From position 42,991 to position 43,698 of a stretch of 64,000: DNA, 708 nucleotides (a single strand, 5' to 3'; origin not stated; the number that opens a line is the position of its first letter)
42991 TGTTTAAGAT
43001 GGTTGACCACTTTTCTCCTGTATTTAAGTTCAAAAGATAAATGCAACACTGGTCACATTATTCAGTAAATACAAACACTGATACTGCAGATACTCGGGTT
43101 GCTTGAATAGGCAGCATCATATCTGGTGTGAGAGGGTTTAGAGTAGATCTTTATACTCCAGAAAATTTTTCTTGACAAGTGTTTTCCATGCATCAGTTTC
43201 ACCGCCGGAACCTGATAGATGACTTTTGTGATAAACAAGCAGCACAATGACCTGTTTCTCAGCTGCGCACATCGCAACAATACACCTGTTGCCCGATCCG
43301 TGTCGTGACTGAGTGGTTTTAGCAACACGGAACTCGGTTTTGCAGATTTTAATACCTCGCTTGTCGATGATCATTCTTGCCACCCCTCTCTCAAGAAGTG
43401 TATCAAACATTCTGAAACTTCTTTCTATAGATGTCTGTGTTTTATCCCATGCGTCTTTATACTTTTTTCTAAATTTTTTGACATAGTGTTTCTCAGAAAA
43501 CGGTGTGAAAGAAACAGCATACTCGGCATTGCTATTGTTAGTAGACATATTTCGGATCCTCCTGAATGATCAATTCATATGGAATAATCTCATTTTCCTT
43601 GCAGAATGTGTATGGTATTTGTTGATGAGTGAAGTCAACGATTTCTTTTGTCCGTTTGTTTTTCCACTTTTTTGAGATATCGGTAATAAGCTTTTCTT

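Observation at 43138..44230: HTH-Panacea antitoxin with overlapping RelE/HigB-like toxin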

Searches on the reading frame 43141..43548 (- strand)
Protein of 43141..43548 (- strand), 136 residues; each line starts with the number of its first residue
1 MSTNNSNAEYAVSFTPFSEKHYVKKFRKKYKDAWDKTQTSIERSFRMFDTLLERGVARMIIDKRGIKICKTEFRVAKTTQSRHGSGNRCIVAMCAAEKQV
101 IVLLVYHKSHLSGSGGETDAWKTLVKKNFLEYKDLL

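Call 3: search_protein_families(library=pfam, proteins=[window:43141-43548:-], max_evalue=1)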
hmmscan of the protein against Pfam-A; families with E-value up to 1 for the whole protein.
window:43141-43548:- (136 aa): 0 families

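Call 4: search_protein_families(library=ncbifam, proteins=[window:43141-43548:-], max_evalue=1)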
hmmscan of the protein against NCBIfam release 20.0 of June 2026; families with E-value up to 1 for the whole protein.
window:43141-43548:- (136 aa): 0 families

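Call 5: search_protein_families(library=phrogs, proteins=[window:43141-43548:-], max_evalue=1)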
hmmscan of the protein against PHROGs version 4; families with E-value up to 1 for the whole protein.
window:43141-43548:- (136 aa): 2 families
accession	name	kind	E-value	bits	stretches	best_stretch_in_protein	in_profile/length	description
phrog_5869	-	unknown function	0.0009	20.4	1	26-111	10-86/110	-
phrog_33549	-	unknown function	0.16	12.9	1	48-88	49-91/137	-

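Call 6: search_protein_families(library=padloc, proteins=[window:43141-43548:-], max_evalue=1)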
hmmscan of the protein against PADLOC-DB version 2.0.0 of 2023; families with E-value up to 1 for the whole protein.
window:43141-43548:- (136 aa): 0 families

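Call 7: search_solved_structures(query=window:43141-43548:-, max_evalue=10, show_alignments=2)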
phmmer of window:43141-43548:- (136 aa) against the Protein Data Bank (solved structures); distinct sequences matched with E-value up to 10: 2.
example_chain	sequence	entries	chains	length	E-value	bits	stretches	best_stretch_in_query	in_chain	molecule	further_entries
5c5t_A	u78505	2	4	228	0.47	13.9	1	82-123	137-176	Prolyl 4-hydroxylase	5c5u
8xvn_A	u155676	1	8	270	2.2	11.7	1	47-110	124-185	Short-chain dehydrogenases/reductase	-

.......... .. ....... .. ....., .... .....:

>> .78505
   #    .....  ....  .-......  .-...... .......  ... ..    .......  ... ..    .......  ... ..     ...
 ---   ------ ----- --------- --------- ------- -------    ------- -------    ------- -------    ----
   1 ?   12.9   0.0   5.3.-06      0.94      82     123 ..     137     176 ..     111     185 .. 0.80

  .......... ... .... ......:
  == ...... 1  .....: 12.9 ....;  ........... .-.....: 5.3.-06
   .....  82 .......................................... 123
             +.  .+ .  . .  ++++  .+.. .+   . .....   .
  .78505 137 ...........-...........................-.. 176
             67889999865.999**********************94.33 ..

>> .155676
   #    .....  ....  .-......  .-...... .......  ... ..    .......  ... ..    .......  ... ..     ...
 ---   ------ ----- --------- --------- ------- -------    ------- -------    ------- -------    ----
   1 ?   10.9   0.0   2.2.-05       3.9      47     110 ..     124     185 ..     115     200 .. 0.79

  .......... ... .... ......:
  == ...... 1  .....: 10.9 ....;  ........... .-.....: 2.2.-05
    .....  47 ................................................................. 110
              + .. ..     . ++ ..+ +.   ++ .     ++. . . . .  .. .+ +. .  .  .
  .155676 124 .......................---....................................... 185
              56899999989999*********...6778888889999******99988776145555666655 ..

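Call 8: find_homologous_proteins(query=window:43141-43548:-, max_evalue=0.01)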
Query window:43141-43548:- (136 aa): 334 proteins with E <= 0.01 among 340 candidates; the best 120 are listed.
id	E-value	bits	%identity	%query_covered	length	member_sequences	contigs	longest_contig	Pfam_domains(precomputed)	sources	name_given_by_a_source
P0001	2.7e-85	301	100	100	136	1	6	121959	-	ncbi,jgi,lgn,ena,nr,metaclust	ncbi:MAG: hypothetical protein OXB96_02350 [Candidatus Kaiserbacteria bacterium]|nr:hypothetical pro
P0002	9.1e-54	199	69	100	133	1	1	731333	-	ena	-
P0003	2.1e-47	178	60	100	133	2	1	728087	-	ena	-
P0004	4.5e-45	171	60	95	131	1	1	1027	-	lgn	-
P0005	7.4e-44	167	62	100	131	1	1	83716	-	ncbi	-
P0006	2.5e-43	165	58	94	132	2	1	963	-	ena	-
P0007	9.4e-43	163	54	100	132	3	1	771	-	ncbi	-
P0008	3.8e-42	161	55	93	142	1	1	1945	-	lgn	-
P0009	4.4e-42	161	55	94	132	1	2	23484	-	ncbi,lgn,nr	ncbi:MAG: hypothetical protein U9Q16_00500 [Patescibacteria group bacterium]|nr:hypothetical protein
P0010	6.4e-42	161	57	94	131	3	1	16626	-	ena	-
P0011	9.0e-42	160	55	100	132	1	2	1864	-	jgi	-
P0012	9.6e-41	157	54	93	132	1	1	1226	-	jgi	jgi:hypothetical protein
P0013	4.5e-40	155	54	95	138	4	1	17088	-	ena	-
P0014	1.4e-39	153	57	93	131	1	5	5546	-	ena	-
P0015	2.0e-39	153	51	99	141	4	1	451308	-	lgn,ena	-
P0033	6.3e-37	144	52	93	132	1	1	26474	-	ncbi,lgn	-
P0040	2.9e-36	142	52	93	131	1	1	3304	-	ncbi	-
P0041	4.2e-36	142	51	96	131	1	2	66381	-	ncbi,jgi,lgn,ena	-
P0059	2.0e-35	140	50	100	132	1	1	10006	-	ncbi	-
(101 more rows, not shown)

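Call 11: search_solved_structures(query=A1, max_evalue=10, show_alignments=3)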
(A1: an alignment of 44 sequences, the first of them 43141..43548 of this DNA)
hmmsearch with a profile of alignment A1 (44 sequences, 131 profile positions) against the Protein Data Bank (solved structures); distinct sequences matched with E-value up to 10: 0.

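Call 12: search_protein_families(library=pfam, alignment_id=A1, max_evalue=1)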
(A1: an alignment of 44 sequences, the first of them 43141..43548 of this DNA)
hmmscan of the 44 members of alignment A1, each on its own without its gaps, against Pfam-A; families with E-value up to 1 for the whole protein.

A. member 1, window:43141-43548:- (136 aa): 0 families

B. families by the number of members that match (of 44 scanned): 13 families
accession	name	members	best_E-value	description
PF03064.21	U79_P34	2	0.0068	HSV U79 / HCMV P34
PF19173.5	DUF5855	2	0.011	Family of unknown function (DUF5855)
PF25187.1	Acb3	2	0.06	CBASS inhibitor Acb3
PF01609.27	DDE_Tnp_1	2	0.062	Transposase DDE domain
PF13289.12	SIR2_2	1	0.015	SIR2-like domain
PF07911.18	DUF1677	1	0.063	Protein of unknown function (DUF1677)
PF21968.2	TcdA1_RBD_3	1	0.076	TcdA1, receptor binding domain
PF02098.22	His_binding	1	0.09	Tick histamine binding protein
PF07541.17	EIF_2_alpha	1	0.11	Eukaryotic translation initiation factor 2 alpha subunit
PF07602.17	DUF1565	1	0.14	Protein of unknown function (DUF1565)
PF06628.17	Catalase-rel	1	0.17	Catalase-related immune-responsive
PF16512.11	RhoGAP-FF1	1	0.18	p190-A and -B Rho GAPs FF domain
PF18479.7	PIN_11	1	0.18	PIN like domain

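Call 16: predict_structure(alignment_id=A1)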
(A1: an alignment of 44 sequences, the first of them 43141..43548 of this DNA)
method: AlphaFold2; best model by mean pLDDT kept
length: 136 residues; sequences in the alignment: 44
mean_pLDDT: 90.8   pTM: 0.85
mean pLDDT of the five models: 90.8, 89.7, 87.5, 87.2, 86.6
residues with pLDDT >= 90: 107; 70-90: 21; 50-70: 5; < 50: 3
segments of 3 or more residues with pLDDT < 50: none
pLDDT, mean of each block of 10 residues (from residue 1): 64 95 91 95 96 94 95 92 90 96 94 83 94 92
secondary structure, 60 per line:
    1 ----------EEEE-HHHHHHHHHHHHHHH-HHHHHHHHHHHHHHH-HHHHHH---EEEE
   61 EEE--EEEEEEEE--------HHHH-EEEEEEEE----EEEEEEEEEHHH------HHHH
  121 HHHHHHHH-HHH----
elements in order: E11-14 H16-30 H32-46 H48-53 E57-63 E66-73 H82-85 E87-94 E99-107 H117-128

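Call 19: fold_search(model_id=the predicted structure, library=pdb)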
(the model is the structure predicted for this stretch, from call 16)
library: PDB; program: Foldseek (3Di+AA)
matches with E <= 10: 647; with E <= 0.001: 0
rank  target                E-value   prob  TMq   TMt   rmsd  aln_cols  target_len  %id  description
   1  1wmi_A                3.3e-03  1.00  0.47  0.68   3.4       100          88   13  Crystal structure of archaeal RelE-RelB complex from Pyrococcus horikoshii OT3 (released 2005-03-15)
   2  5ja8_E                6.7e-03  0.98  0.44  0.53   6.0       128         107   16  Crystal structure of the HigB2 toxin in complex with Nb2 (released 2017-04-05)
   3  5mje_A                1.2e-02  0.97  0.43  0.51   5.3       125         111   12  Crystal structure of the HigB2 toxin in complex with Nb8 (released 2017-04-05)
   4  2khe_MODEL_1_A        1.3e-02  0.99  0.41  0.59   4.7       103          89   19  Solution Structure of the Bacterial Toxin Rele from Thermus Thermophilus HB8 (released 2010-03-31)
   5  8a0x_D                1.3e-02  0.94  0.44  0.51   6.2       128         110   14  Crystal structure of the HigB2-HigA2 tetramer in complex with operator DNA (released 2023-05-03)
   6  3g5o_C                1.5e-02  0.97  0.39  0.56   4.7       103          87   16  The crystal structure of the toxin-antitoxin complex RelBE2 (Rv2865-2866) from Mycobacterium tuberculosis (released 2009-04-14)
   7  7ycs_A                2.1e-02  0.84  0.35  0.45   5.8       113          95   19  Heterotetramer of Antitoxin PrpA together with Toxin PrpT from Pseudoalteromonas rubra (released 2022-09-21)
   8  7v6w_F                2.4e-02  1.00  0.48  0.71   3.9        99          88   13  Crystal structure of heterohexameric Sa2YoeB-Sa2YefM complex bound to 26bp-DNA (released 2021-12-15)
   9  7v6w_E                2.9e-02  0.99  0.43  0.62   4.9       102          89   12  Crystal structure of heterohexameric Sa2YoeB-Sa2YefM complex bound to 26bp-DNA (released 2021-12-15)
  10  9w3a_C                3.1e-02  0.82  0.40  0.45   6.3       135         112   12  Crystal structure of PfiAT toxin-antitoxin complex (released 2026-02-11)
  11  7v5y_E                3.3e-02  0.99  0.46  0.68   4.0       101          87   12  Crystal structure of hexameric complex of Sa2YoeB-Sa2YefM toxin-antitoxin from Staphylococcus aureus (released 2021-12-15)
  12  5ja8_C                3.3e-02  0.90  0.44  0.53   6.2       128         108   15  Crystal structure of the HigB2 toxin in complex with Nb2 (released 2017-04-05)
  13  5ja9_C                3.3e-02  0.75  0.38  0.47   6.1       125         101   15  Crystal structure of the HigB2 toxin in complex with Nb6 (released 2017-04-05)
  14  8a0x_C                3.8e-02  0.69  0.39  0.46   6.5       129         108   17  Crystal structure of the HigB2-HigA2 tetramer in complex with operator DNA (released 2023-05-03)
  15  9g12_B                4.1e-02  0.95  0.41  0.61   4.6       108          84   11  Mycobacterium tuberculosis RelBE1 toxin-antitoxin system; rv1247c (relB1 antitoxin), rv1246c (relE1 toxin) (released 2025-12-17)
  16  5ja8_G                4.1e-02  0.77  0.40  0.48   5.8       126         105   17  Crystal structure of the HigB2 toxin in complex with Nb2 (released 2017-04-05)
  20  5ja8_A                4.6e-02  0.72  0.38  0.46   6.4       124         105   14  Crystal structure of the HigB2 toxin in complex with Nb2 (released 2017-04-05)
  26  8c26_A                9.4e-02  0.66  0.34  0.47   5.6       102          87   11  ParDE2 toxin-antitoxin complex from Mycobacterium tuberculosis (rv2142A-rv2142c) (released 2023-12-20)
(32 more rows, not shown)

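Call 24: find_encoding_contigs(protein=P0002, flank=4000, max_places=2)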
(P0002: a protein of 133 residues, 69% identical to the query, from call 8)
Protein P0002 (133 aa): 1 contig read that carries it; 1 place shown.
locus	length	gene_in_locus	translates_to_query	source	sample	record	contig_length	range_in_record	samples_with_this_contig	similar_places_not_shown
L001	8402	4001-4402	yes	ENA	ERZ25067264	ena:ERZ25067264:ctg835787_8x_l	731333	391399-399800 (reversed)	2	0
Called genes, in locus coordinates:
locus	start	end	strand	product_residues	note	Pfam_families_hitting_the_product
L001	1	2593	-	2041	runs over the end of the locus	PF02494:HYR (faint), PF05345:He_PIG, PF13750:Big_3_3 (faint), PF05345:He_PIG, PF16403:Bact_surface_Ig-like, PF14312:FG-GAP_2, PF16403:Bact_surface_Ig-like, PF01471:PG_binding_1, +1 more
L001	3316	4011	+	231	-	PF01381:HTH_3, PF12844:HTH_19, PF13560:HTH_31, PF13274:SocA_Panacea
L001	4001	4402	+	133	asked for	-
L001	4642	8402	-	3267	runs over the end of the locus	PF13750:Big_3_3 (faint), PF19077:Big_13, PF01471:PG_binding_1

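Call 25: find_encoding_contigs(protein=P0015, flank=4000, max_places=2)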
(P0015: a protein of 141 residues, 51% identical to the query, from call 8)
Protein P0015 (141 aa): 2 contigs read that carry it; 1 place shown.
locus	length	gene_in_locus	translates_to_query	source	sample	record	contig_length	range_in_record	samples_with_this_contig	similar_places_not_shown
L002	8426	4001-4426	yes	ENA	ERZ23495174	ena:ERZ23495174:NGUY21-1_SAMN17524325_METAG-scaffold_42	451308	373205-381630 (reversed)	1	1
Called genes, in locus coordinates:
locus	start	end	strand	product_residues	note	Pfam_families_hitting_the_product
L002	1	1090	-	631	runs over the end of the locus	PF00376:MerR, PF13411:MerR_1, PF01555:N6_N4_Mtase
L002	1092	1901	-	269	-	-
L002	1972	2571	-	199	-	PF10544:T5orf172, PF13455:MUG113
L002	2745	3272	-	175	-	-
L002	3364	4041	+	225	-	PF01381:HTH_3, PF12844:HTH_19, PF13274:SocA_Panacea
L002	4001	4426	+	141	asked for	-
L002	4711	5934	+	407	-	PF13175:AAA_15, PF13304:AAA_21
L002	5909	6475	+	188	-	PF13707:RloB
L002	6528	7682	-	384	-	PF00933:Glyco_hydro_3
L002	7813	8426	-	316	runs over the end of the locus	PF01180:DHO_dh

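Call 26: find_related_loci(query=A1, collection=genome_contigs, flank=3000)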
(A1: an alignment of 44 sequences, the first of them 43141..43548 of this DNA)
Query A1 (136 aa) in genome_contigs; peptide patterns used: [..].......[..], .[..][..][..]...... (x = any residue, [..] = any of these).
599 stretches matched a pattern (row limit reached: there are more); 176 encode a relative of the query (tblastn E <= 1e-3); the best 80 are kept; 80 distinct loci.
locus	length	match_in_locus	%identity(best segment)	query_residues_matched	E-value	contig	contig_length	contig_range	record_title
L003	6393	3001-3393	54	5-136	2e-44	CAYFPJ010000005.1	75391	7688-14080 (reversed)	MAG TPA_asm: uncultured Gammaproteobacteria bacterium isolate ERP019367_co2_52 genome assembly, contig: NODE_364_length_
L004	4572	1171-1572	56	3-136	4e-44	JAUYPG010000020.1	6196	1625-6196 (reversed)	MAG: Nanoarchaeota archaeon isolate C4_metabat.bin.115 C4_k141_546389, whole genome shotgun sequence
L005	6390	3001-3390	50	7-136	8e-43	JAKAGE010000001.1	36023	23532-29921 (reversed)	MAG: bacterium isolate WY2.bin145 NODE_1468_length_36023_cov_1.297721, whole genome shotgun sequence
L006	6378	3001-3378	51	10-136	3e-41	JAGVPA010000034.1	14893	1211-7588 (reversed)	MAG: bacterium isolate DeMMO3_36 c_000000075042, whole genome shotgun sequence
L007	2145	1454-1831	52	10-136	2e-41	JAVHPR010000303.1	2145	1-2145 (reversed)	MAG: Bacteroidia bacterium isolate WB02no9_35_13 NODE_56715_length_2145_cov_6.022010, whole genome shotgun sequence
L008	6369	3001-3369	52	9-132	2e-41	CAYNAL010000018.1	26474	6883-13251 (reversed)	MAG TPA_asm: uncultured Candidatus Saccharibacteria bacterium isolate binchicken_co18_514 genome assembly, contig: k141_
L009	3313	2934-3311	52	8-134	3e-40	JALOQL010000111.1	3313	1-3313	MAG: Candidatus Paceibacterota bacterium isolate Prado154 scaffold_95091, whole genome shotgun sequence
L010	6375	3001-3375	50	9-134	2e-40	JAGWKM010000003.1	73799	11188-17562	MAG: Patescibacteria group bacterium isolate REEB161 contig-150_272, whole genome shotgun sequence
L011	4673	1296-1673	50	10-136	4e-40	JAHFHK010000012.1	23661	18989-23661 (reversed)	MAG: Candidatus Uhrbacteria bacterium isolate nzgw337 NODE_3435_length_23662_cov_3.353256, whole genome shotgun sequence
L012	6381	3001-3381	52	9-136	5e-40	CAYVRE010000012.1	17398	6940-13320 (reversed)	MAG TPA_asm: uncultured Candidatus Saccharibacteria bacterium isolate SRP178699_co1_238 genome assembly, contig: NODE_40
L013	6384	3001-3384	47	8-136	4e-40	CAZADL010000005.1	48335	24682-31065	MAG TPA_asm: uncultured Candidatus Saccharibacteria bacterium isolate SRP271791_co2_38 genome assembly, contig: NODE_80_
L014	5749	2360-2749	52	1-136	6e-40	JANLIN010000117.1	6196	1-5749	MAG: Candidatus Komeilibacteria bacterium isolate S40-16 k99_315633, whole genome shotgun sequence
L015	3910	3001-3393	48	5-136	8e-40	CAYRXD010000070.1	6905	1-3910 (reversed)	MAG TPA_asm: uncultured Candidatus Saccharibacteria bacterium isolate binchicken_co125_168 genome assembly, contig: NODE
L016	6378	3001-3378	50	10-136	2e-39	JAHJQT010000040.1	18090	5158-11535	MAG: Patescibacteria group bacterium isolate OS_PC_MetaG.mb.118 OS_PC_MetaG.mb.118_k141_428362, whole genome shotgun seq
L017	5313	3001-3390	48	1-136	2e-39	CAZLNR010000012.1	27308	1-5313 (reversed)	MAG TPA_asm: uncultured Gammaproteobacteria bacterium isolate SRP286056_co2_342 genome assembly, contig: NODE_2499_lengt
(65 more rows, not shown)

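Call 28: search_protein_representatives(alignment_id=A1)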
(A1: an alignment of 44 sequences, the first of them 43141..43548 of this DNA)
Query: 44 sequences, 131 profile positions. Proteins with E-value up to 0.001 (for the whole library): 220; up to 1e-10: 151; up to 1e-30: 28. The best 150 are listed.
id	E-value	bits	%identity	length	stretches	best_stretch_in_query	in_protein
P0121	9.6e-58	209.9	-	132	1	1-131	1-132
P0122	6.2e-53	194.3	-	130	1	3-131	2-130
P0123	4.3e-51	188.4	-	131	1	3-131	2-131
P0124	1.5e-46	173.7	-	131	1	5-130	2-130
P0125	3.0e-45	169.5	-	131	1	4-129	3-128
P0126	1.3e-42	160.9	-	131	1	3-130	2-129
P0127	5.7e-42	158.9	-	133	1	1-131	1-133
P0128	4.5e-40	152.7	-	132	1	2-130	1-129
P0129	3.8e-37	143.3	-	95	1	38-131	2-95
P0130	6.2e-37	142.6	-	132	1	3-131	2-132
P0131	2.9e-36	140.4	-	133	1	1-131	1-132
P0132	9.5e-36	138.7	-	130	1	2-131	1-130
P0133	1.2e-34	135.2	-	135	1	3-130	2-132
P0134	3.2e-34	133.8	-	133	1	2-131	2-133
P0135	4.8e-34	133.3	-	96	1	38-131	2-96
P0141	2.3e-32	127.8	-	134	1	2-130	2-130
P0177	8.8e-26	106.5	-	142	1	3-131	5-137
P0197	2.9e-23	98.4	-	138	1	6-127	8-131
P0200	8.1e-23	96.9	-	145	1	5-126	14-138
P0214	2.5e-20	88.9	-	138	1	3-128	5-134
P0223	2.0e-19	86.0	-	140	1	3-127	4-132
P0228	2.0e-18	82.7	-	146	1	6-128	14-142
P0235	2.7e-17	79.1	-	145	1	8-127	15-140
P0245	3.9e-16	75.3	-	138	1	6-128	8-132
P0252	3.8e-15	72.1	-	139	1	4-126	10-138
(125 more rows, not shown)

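Call 30: search_protein_families(library=pfam, alignment_id=A2, max_evalue=1)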
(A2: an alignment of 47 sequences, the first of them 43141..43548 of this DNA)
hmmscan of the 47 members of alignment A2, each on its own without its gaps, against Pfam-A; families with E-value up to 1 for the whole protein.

A. member 1, window:43141-43548:- (136 aa): 0 families

B. families by the number of members that match (of 47 scanned): 42 families (the first 25 are shown)
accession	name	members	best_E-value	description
PF09034.15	TRADD_N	2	0.11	TRADD, N-terminal domain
PF14040.12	DNase_NucA_NucB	1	0.0015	Deoxyribonuclease NucA/NucB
PF08696.17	Dna2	1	0.0031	DNA replication factor Dna2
PF18151.6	DUF5601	1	0.0054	Domain of unknown function (DUF5601)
PF06119.19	NIDO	1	0.0069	Nidogen-like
PF13425.11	O-antigen_lig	1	0.007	O-antigen ligase like membrane protein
PF17116.11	T9SS_plug_1st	1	0.0075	Type 9 secretion system plug protein 1st domain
PF05133.19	SPP1_portal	1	0.011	Phage portal protein, SPP1 Gp6-like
PF17679.6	Dip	1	0.012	gp37/Dip protein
PF11919.13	PSME4_C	1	0.013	Proteasome activator complex subunit 4-like, C-terminal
PF09509.15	Hypoth_Ymh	1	0.014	Protein of unknown function (Hypoth_ymh)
PF06296.18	RelE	1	0.014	RelE toxin of RelE / RelB toxin-antitoxin system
PF13489.12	Methyltransf_23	1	0.031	Methyltransferase domain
PF03744.18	BioW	1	0.032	6-carboxyhexanoate--CoA ligase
PF13474.12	SnoaL_3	1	0.036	SnoaL-like domain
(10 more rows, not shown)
